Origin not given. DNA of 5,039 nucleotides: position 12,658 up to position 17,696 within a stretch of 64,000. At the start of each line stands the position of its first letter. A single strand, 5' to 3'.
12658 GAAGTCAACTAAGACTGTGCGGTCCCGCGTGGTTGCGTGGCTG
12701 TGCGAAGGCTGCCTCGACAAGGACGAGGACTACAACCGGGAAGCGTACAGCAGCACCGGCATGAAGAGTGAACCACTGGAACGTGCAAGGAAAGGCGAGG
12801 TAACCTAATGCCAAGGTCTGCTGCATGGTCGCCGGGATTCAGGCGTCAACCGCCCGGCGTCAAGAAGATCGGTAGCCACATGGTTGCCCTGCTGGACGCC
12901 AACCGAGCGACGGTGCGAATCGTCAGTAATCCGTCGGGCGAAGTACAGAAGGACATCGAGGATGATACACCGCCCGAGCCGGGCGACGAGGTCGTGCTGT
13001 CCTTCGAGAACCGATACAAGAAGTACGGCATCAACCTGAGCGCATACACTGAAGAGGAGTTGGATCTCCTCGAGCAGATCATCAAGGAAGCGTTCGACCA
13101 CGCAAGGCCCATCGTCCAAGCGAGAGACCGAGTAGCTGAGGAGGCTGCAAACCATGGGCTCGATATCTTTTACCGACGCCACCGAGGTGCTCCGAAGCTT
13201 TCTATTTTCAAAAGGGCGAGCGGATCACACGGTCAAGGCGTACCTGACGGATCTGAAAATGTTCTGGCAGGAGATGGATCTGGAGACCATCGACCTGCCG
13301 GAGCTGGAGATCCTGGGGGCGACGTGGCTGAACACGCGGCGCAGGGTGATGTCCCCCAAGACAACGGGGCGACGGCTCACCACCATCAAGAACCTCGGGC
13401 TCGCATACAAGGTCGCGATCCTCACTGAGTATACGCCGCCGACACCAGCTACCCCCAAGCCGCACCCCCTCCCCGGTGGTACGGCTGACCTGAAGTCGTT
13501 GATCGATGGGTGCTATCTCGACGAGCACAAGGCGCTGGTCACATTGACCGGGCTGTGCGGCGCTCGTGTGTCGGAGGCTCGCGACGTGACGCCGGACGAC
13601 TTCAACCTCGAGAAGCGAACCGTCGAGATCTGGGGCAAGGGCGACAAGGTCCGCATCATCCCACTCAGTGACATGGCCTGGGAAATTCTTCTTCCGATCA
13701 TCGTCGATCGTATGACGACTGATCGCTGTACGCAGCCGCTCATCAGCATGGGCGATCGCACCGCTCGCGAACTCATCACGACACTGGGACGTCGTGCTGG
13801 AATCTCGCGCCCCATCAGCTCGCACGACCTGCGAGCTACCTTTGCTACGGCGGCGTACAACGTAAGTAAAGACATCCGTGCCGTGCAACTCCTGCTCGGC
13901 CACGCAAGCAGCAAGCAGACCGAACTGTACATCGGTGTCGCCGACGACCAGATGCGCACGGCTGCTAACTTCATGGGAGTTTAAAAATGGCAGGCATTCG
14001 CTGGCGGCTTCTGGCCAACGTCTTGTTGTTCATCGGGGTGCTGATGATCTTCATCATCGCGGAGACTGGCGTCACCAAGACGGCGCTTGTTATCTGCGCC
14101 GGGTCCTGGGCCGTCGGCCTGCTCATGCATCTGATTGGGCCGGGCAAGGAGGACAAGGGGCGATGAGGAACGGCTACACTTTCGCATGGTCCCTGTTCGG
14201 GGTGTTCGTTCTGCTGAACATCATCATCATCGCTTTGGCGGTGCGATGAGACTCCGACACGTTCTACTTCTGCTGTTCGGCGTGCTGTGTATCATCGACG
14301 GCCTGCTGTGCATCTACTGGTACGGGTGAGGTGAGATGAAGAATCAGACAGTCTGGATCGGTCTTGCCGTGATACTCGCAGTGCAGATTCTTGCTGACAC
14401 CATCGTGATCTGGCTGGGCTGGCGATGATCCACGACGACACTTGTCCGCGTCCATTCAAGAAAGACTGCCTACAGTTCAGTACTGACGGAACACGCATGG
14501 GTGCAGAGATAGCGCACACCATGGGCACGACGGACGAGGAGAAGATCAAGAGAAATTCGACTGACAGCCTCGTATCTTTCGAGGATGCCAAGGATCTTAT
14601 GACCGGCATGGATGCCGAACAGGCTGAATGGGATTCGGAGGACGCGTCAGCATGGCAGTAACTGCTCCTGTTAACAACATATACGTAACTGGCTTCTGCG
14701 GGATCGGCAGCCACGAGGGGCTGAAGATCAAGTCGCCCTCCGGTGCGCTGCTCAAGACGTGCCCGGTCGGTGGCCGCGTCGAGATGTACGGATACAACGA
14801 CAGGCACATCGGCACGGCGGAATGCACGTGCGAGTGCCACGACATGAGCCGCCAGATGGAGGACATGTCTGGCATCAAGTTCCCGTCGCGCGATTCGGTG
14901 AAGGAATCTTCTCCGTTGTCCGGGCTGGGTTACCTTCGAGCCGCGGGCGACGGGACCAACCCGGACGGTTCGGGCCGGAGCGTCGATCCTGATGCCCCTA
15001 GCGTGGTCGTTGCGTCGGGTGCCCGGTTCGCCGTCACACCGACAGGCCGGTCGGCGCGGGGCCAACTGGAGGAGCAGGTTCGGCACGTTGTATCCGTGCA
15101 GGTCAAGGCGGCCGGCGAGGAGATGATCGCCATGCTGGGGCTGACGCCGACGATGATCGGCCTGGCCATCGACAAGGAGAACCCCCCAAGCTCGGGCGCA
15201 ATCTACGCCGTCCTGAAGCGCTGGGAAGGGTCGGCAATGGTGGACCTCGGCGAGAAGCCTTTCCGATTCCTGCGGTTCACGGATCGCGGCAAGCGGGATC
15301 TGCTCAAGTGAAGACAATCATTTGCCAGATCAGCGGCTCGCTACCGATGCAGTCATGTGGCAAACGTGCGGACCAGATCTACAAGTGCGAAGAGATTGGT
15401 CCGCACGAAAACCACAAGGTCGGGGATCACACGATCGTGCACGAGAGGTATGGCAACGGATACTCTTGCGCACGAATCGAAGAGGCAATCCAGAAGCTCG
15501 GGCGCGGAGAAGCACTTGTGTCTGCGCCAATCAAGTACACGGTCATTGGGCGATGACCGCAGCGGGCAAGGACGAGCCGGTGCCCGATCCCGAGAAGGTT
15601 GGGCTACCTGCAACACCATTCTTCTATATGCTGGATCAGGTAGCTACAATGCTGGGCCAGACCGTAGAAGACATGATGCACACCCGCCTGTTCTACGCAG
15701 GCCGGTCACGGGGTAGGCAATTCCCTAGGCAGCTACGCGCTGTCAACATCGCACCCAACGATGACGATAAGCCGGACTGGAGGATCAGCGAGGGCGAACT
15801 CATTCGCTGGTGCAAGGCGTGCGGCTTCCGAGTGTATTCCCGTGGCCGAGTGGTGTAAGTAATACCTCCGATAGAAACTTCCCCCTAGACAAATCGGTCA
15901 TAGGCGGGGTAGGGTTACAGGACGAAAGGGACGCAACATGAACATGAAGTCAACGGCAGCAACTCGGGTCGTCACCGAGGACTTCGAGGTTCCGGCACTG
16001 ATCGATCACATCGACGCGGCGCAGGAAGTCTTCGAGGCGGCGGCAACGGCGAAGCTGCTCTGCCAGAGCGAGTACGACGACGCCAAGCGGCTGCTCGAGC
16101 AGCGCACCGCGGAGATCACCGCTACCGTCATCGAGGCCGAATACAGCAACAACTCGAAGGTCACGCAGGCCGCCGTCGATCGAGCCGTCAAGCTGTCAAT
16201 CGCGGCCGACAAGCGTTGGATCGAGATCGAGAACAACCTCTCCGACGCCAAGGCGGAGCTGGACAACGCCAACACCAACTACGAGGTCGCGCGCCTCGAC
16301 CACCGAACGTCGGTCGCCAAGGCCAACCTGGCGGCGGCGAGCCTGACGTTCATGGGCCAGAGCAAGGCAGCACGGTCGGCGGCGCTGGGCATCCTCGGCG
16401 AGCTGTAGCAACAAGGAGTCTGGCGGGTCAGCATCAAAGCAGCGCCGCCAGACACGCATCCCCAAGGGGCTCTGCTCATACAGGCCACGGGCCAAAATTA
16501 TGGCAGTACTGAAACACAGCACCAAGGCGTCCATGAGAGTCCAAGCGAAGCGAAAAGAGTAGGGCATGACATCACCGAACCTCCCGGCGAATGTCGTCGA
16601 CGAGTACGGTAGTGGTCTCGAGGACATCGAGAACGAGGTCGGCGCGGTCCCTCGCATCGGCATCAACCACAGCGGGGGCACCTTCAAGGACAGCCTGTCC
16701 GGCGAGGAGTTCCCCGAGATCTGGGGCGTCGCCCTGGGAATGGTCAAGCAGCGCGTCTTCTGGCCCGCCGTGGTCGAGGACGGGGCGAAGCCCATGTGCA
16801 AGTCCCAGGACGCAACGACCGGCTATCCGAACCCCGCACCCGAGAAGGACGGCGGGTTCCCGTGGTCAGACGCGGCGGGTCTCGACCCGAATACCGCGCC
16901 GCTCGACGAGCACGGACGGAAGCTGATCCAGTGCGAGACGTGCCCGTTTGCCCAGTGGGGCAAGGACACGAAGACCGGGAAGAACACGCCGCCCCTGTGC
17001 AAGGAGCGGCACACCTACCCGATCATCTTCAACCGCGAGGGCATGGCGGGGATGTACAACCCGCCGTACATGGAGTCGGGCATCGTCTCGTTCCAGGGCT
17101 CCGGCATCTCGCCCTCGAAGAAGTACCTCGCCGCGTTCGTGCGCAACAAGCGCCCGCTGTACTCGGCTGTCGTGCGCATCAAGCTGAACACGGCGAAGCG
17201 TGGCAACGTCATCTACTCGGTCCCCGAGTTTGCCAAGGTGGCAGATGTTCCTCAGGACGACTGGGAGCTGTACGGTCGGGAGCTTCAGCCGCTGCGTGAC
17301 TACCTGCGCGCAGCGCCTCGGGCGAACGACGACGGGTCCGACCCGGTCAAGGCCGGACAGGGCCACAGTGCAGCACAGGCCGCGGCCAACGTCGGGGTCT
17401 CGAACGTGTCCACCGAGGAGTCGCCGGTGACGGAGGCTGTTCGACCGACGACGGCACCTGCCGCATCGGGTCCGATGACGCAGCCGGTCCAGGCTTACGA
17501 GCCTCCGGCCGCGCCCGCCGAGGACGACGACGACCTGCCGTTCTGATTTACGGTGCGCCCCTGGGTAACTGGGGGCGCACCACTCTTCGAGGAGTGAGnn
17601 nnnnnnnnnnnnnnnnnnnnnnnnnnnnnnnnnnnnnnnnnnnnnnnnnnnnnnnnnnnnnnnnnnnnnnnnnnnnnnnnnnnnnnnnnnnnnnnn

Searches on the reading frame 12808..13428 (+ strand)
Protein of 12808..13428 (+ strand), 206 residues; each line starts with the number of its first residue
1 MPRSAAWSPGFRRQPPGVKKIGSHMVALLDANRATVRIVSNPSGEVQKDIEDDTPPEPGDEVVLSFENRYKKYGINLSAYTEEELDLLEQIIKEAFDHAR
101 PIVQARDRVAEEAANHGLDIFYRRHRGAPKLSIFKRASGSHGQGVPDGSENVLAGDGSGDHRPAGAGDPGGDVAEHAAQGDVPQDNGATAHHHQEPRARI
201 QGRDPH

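Call 33: search_protein_families(library=phrogs, proteins=[window:12808-13428:+], max_evalue=0.0001)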
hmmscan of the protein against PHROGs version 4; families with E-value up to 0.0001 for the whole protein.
window:12808-13428:+ (206 aa): 1 family
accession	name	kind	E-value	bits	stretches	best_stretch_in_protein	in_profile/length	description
phrog_6792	-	unknown function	5e-13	50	1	56-136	37-115/173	-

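Call 56: search_protein_families(library=pfam, proteins=[window:12808-13428:+], max_evalue=0.001)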
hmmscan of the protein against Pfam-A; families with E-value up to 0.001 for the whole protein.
window:12808-13428:+ (206 aa): 0 families

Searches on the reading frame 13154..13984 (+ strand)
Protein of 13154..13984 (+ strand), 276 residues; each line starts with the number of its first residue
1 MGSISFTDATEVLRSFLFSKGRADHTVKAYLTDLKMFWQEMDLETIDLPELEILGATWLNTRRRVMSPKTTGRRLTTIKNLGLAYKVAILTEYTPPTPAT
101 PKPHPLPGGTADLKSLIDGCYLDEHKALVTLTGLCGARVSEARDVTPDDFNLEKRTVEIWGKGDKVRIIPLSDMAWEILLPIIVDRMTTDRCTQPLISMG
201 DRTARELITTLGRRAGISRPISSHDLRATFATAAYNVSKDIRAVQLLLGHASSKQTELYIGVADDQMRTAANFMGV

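Call 33: search_protein_families(library=phrogs, proteins=[window:13154-13984:+], max_evalue=0.0001)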
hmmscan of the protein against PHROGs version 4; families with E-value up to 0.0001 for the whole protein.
window:13154-13984:+ (276 aa): 3 families
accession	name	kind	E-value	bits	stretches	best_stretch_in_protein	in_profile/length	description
phrog_216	-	integration and excision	1.4e-30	107.4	1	112-273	60-235/301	integrase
phrog_1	-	integration and excision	5.1e-30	106.3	1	13-273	170-446/611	integrase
phrog_7269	-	integration and excision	4.4e-09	37.2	1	220-270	27-77/89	integrase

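Call 55: search_dna_similar(query=window:13154-13984:+, collection=phages, mode=protein, max_rows=12)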
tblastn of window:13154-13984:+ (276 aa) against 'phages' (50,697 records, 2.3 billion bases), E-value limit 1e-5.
Records with a match: 424; places in all: 437; records where one place covers at least 80% of the query: 20.
Best place of each record, by identity: <60% 424.
By first word of the organism name: Mycobacterium 159; Gordonia 152; Arthrobacter 36; Bacteriophage 26; Polaribacter 17; Listeria 12; Rhodococcus 6; Acinetobacter 6; Staphylococcus 2; Clostridium 2; and 4 more.
By host as written in the record: Gordonia terrae 3612 111; Mycobacterium smegmatis mc2 155 84; - 37; Mycobacterium smegmatis mc#155 25; Arthrobacter globiformis NRRL B-2979 SEA 16; Listeria monocytogenes 12; Polaribacter sp. HaHaR_3_91 11; Arthrobacter globiformis B-2979 10; and 56 more.
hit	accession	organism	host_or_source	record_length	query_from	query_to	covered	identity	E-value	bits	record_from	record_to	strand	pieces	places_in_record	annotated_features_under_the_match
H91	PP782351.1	Rhodococcus phage Perlina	Rhodococcus qingshengii S10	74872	17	273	93%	41.4%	1e-42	160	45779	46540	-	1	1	tyrosine integrase | hypothetical protein (x2)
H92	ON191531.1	Rhodococcus phage Mbo2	Rhodococcus opacus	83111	2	273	99%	37.5%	2e-29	122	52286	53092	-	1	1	XerC-like tyrosine recombinase | ribosome_binding_site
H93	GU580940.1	Rhodococcus phage ReqiDocB7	Rhodococcus equi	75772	16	268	92%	39.5%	7e-35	138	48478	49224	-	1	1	tyrosine recombinase/integrase | gp060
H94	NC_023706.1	Rhodococcus phage ReqiDocB7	Rhodococcus equi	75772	16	268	92%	39.5%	7e-35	138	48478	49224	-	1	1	tyrosine recombinase/integrase | gp060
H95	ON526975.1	Gordonia phage Camerico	Gordonia terrae 3612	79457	11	273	95%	34.7%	2e-23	104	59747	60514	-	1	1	75: tyrosine homologous recombinase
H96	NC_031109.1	Gordonia phage Jumbo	Gordonia terrae 3612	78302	17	273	93%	35.2%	2e-22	102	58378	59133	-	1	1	69: integrase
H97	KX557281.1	Gordonia phage Jumbo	Gordonia terrae 3612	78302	17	273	93%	35.2%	2e-22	102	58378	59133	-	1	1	69: integrase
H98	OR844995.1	Staphylococcus phage SA 1306 Kay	Staphylococcus aureus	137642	2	272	98%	28.0%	4e-14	78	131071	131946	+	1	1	record has no annotation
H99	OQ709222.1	Rhodococcus phage Trogglehumper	Rhodococcus erythropolis NRRL B-1574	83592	20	272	92%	29.9%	4e-12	72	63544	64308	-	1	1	82: tyrosine integrase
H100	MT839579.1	Bacteriophage sp.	human fecal samples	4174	1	268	97%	27.9%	6e-11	68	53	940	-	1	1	record has no annotation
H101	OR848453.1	Listeria phage LM 4-14-1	Listeria monocytogenes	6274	2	262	95%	26.1%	5e-12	71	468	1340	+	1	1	record has no annotation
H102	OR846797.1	Listeria phage LM 4-11-1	Listeria monocytogenes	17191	2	262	95%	26.1%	5e-12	71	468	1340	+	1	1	record has no annotation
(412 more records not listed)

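Call 56: search_protein_families(library=pfam, proteins=[window:13154-13984:+], max_evalue=0.001)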
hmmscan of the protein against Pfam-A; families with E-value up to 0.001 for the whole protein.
window:13154-13984:+ (276 aa): 2 families
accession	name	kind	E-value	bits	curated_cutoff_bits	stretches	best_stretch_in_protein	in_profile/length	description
PF00589.27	Phage_integrase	-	5.9e-22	78.7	27.1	1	125-264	24-170/172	Phage integrase family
PF02899.23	Phage_int_SAM_1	-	0.00065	20.4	22.3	0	19-81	11-75/83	Phage integrase, N-terminal SAM-like domain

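Call 57: get_annotated_region(hit=H91, flank=9000)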
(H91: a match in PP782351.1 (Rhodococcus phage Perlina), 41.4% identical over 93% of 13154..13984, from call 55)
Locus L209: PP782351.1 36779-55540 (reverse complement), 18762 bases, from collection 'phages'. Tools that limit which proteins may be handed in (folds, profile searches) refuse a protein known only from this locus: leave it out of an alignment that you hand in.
description: Rhodococcus phage Perlina, complete genome.
organism: Rhodococcus phage Perlina (NCBI taxid 3149140)
taxonomy: Viruses; Duplodnaviria; Heunggongvirae; Uroviricota; Caudoviricetes
host: Rhodococcus qingshengii S10; source: soil; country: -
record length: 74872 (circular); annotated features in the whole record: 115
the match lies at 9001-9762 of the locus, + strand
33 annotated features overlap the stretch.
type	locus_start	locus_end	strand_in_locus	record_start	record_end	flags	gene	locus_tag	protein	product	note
CDS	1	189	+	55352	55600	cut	-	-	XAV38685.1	hypothetical protein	-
CDS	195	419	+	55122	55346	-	-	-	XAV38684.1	hypothetical protein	-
CDS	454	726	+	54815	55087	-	-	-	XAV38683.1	hypothetical protein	-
CDS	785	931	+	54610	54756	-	-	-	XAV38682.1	hypothetical protein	-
CDS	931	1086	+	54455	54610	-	-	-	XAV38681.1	hypothetical protein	-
CDS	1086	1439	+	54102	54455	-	-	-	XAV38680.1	hypothetical protein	-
CDS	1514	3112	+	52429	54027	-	-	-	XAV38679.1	AAA-ATPase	-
CDS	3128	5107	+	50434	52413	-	-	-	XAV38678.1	CobT-like cobalamin biosynthesis protein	-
CDS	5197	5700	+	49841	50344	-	-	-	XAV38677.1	hypothetical protein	-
CDS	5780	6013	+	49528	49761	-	-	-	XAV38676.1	hypothetical protein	-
CDS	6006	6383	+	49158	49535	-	-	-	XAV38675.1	hypothetical protein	-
CDS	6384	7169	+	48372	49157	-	-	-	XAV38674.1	hypothetical protein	-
CDS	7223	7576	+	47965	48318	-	-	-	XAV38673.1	hypothetical protein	-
CDS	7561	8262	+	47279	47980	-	-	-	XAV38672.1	hypothetical protein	-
CDS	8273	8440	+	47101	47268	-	-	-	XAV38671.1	hypothetical protein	-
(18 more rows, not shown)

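Call 58: get_annotated_region(hit=H96, flank=9000)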
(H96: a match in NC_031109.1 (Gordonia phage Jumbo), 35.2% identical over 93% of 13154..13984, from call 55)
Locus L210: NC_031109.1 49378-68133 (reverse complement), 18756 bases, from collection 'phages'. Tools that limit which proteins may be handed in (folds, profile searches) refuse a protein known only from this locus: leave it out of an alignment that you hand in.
description: Gordonia phage Jumbo, complete genome.
organism: Gordonia phage Jumbo (NCBI taxid 1887650)
taxonomy: Viruses; Duplodnaviria; Heunggongvirae; Uroviricota; Caudoviricetes; Gorjumvirus; Gorjumvirus jumbo
host: Gordonia terrae 3612; source: soil; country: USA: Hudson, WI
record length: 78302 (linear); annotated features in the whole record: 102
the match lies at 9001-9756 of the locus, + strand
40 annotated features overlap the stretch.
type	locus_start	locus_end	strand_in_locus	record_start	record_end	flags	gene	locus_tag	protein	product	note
CDS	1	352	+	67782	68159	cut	90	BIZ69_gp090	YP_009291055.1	hypothetical protein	-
CDS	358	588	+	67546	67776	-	89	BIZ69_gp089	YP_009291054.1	hypothetical protein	-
CDS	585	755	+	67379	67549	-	88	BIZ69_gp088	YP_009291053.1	hypothetical protein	-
CDS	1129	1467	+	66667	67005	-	87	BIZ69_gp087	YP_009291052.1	hypothetical protein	-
CDS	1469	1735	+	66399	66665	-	86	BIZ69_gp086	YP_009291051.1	hypothetical protein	-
CDS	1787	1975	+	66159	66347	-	85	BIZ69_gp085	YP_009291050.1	hypothetical protein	-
CDS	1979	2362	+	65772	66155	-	84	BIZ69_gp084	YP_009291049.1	hypothetical protein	-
CDS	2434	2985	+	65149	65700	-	83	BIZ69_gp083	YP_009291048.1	hypothetical protein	-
CDS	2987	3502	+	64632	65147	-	82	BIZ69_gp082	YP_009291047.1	hypothetical protein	-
CDS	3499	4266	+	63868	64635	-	81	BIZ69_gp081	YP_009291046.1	methyltransferase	Methyltransferase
CDS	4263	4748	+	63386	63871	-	80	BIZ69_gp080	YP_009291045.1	hypothetical protein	-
CDS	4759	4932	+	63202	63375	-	79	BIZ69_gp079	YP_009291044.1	DNA binding protein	-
CDS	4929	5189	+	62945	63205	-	78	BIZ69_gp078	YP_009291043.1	hypothetical protein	-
CDS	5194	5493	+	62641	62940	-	77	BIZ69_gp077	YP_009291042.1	hypothetical protein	-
CDS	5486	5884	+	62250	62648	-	76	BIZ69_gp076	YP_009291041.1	hypothetical protein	-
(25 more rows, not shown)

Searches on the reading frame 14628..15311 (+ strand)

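Call 24: search_protein_families(library=phrogs, proteins=[window:14628-15311:+], max_evalue=0.001)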
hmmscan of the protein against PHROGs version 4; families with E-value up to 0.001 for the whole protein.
window:14628-15311:+ (227 aa): 2 families
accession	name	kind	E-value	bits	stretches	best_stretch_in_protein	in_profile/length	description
phrog_6622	-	unknown function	2.7e-27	97.3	1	19-225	3-198/209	-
phrog_15020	-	DNA, RNA and nucleotide metabolism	2e-06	28.5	1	132-219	32-117/160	HTH DNA binding protein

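Call 25: search_protein_families(library=pfam, proteins=[window:14628-15311:+], max_evalue=0.001)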
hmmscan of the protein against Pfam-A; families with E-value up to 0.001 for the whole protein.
window:14628-15311:+ (227 aa): 0 families

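Call 56: search_protein_families(library=pfam, proteins=[window:14628-15311:+], max_evalue=0.001)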
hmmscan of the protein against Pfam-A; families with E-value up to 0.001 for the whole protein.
window:14628-15311:+ (227 aa): 0 families

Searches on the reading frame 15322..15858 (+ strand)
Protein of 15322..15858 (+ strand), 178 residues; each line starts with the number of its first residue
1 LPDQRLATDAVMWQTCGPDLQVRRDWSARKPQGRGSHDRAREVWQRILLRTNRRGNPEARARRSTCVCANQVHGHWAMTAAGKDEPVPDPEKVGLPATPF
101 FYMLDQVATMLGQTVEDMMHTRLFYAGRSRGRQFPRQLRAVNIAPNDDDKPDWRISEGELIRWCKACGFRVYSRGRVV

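Call 33: search_protein_families(library=phrogs, proteins=[window:15322-15858:+], max_evalue=0.0001)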
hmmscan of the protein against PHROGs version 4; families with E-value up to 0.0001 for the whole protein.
window:15322-15858:+ (178 aa): 1 family
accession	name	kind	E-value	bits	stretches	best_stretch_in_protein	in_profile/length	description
phrog_6746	-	unknown function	1.4e-19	70.9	1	92-173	13-92/108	-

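Call 56: search_protein_families(library=pfam, proteins=[window:15322-15858:+], max_evalue=0.001)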
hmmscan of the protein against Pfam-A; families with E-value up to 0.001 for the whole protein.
window:15322-15858:+ (178 aa): 0 families

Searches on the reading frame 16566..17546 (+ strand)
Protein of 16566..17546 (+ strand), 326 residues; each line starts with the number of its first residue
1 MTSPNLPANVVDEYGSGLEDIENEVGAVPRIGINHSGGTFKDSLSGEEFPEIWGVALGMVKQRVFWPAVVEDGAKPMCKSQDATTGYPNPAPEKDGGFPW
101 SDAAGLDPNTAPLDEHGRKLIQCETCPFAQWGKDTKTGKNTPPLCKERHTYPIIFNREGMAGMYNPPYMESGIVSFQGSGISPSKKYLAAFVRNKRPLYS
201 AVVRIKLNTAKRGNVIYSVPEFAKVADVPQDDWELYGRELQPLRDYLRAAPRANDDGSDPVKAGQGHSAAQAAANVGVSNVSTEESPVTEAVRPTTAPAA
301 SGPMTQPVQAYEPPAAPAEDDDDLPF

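Call 24: search_protein_families(library=phrogs, proteins=[window:16566-17546:+], max_evalue=0.001)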
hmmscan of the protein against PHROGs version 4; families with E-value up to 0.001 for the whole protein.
window:16566-17546:+ (326 aa): 1 family
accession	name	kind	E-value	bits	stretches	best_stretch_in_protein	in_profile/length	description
phrog_5686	-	unknown function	1e-44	154.4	1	16-295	22-307/330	-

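Call 25: search_protein_families(library=pfam, proteins=[window:16566-17546:+], max_evalue=0.001)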
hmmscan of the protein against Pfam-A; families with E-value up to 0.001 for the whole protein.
window:16566-17546:+ (326 aa): 0 families

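Call 38: search_dna_similar(query=window:16566-17546:+, collection=phages, mode=protein, max_rows=15)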
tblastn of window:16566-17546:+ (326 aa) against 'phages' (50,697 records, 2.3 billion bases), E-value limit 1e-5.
Records with a match: 109; places in all: 109; records where one place covers at least 80% of the query: 24.
Best place of each record, by identity: <60% 109.
By first word of the organism name: Gordonia 98; Tsukamurella 6; Rhodococcus 4; Meiothermus 1.
By host as written in the record: Gordonia terrae 3612 75; Gordonia sp. 7; Gordonia rubripertincta NRRL B-16540 5; Tsukamurella inchonensis strain BEN701 4; Gordonia terrae CAG3 3; Tsukamurella inchonensis BEN701 2; Gordonia malaquae CON60 2; Gordonia terrae strain Ben601 2; and 8 more.
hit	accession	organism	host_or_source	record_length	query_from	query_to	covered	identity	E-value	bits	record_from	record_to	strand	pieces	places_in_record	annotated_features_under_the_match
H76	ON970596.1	Gordonia phage MrWormie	Gordonia terrae 3612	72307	11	307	91%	29.2%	1e-28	122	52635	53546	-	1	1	60: hypothetical protein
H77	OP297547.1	Gordonia phage Jams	Gordonia terrae 3612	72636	11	307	91%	29.2%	1e-28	122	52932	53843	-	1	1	60: hypothetical protein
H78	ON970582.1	Gordonia phage Shelley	Gordonia terrae 3612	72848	11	307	91%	29.2%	1e-28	122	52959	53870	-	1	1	60: hypothetical protein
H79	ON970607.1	Gordonia phage Lidong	Gordonia terrae 3612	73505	11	307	91%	29.2%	1e-28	122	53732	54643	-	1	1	60: hypothetical protein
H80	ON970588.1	Gordonia phage Bianmat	Gordonia terrae 3612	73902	11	307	91%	29.2%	1e-28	122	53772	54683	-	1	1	60: hypothetical protein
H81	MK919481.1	Gordonia phage Newt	Gordonia terrae 3612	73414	11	307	91%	29.2%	3e-28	120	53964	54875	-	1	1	61: hypothetical protein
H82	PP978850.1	Gordonia phage Damp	Gordonia terrae 3612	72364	11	307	91%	29.2%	3e-28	120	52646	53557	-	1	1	60: hypothetical protein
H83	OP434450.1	Gordonia phage Minos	Gordonia terrae 3612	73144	11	307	91%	29.2%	3e-28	120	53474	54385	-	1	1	61: hypothetical protein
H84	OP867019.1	Gordonia phage GalacticEye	Gordonia terrae 3612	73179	11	307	91%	29.2%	3e-28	120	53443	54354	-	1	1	60: hypothetical protein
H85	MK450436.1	Gordonia phage Neoevie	Gordonia terrae 3612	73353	11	307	91%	29.2%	3e-28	120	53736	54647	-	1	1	60: hypothetical protein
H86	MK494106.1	Gordonia phage Jormungandr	Gordonia terrae 3612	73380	11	307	91%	29.2%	3e-28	120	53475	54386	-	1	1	60: hypothetical protein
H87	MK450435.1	Gordonia phage Hello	Gordonia terrae 3612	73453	11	307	91%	29.2%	3e-28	120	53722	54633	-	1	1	60: hypothetical protein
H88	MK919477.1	Gordonia phage Luker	Gordonia terrae 3612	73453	11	307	91%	29.2%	3e-28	120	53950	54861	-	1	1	61: hypothetical protein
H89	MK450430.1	Gordonia phage Harambe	Gordonia terrae 3612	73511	11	307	91%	29.2%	3e-28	120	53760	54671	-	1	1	60: hypothetical protein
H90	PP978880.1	Gordonia phage Berries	Gordonia terrae 3612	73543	11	307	91%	29.2%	3e-28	120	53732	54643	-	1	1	60: hypothetical protein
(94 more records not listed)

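Call 39: get_annotated_region(hit=H87, flank=6000)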
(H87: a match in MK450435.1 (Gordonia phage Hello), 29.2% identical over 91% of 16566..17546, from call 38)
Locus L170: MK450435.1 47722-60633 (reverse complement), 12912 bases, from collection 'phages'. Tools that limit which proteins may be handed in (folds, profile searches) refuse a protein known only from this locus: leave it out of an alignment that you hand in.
description: Gordonia phage Hello, complete genome.
organism: Gordonia phage Hello (NCBI taxid 2510573)
taxonomy: Viruses; Duplodnaviria; Heunggongvirae; Uroviricota; Caudoviricetes; Woesvirus; Woesvirus woes
host: Gordonia terrae 3612; source: soil; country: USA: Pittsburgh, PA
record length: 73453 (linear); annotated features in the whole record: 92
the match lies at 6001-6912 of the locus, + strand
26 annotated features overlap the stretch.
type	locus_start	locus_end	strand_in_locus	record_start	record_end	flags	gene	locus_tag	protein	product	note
CDS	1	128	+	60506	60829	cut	74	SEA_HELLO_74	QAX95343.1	hypothetical protein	-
CDS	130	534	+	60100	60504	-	73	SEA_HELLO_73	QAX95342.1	hypothetical protein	-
CDS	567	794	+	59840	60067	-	72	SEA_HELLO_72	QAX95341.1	hypothetical protein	-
CDS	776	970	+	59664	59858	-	71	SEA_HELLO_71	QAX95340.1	hypothetical protein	-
CDS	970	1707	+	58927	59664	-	70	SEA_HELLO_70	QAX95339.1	hypothetical protein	-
CDS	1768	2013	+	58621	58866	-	69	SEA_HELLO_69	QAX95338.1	hypothetical protein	-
CDS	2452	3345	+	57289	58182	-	68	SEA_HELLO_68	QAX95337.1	hypothetical protein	-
CDS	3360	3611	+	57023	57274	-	67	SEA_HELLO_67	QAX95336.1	hypothetical protein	-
CDS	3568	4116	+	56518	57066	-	66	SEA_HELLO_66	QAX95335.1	hypothetical protein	-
CDS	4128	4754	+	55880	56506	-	65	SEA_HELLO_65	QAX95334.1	hypothetical protein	-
CDS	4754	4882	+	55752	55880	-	64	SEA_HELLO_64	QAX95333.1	hypothetical protein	-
CDS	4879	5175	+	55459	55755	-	63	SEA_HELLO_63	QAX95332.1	hypothetical protein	-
CDS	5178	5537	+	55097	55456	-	62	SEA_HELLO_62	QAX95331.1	hypothetical protein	-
CDS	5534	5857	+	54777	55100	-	61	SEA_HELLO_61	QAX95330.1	helix-turn-helix DNA binding protein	-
CDS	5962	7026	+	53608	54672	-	60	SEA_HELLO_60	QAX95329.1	hypothetical protein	-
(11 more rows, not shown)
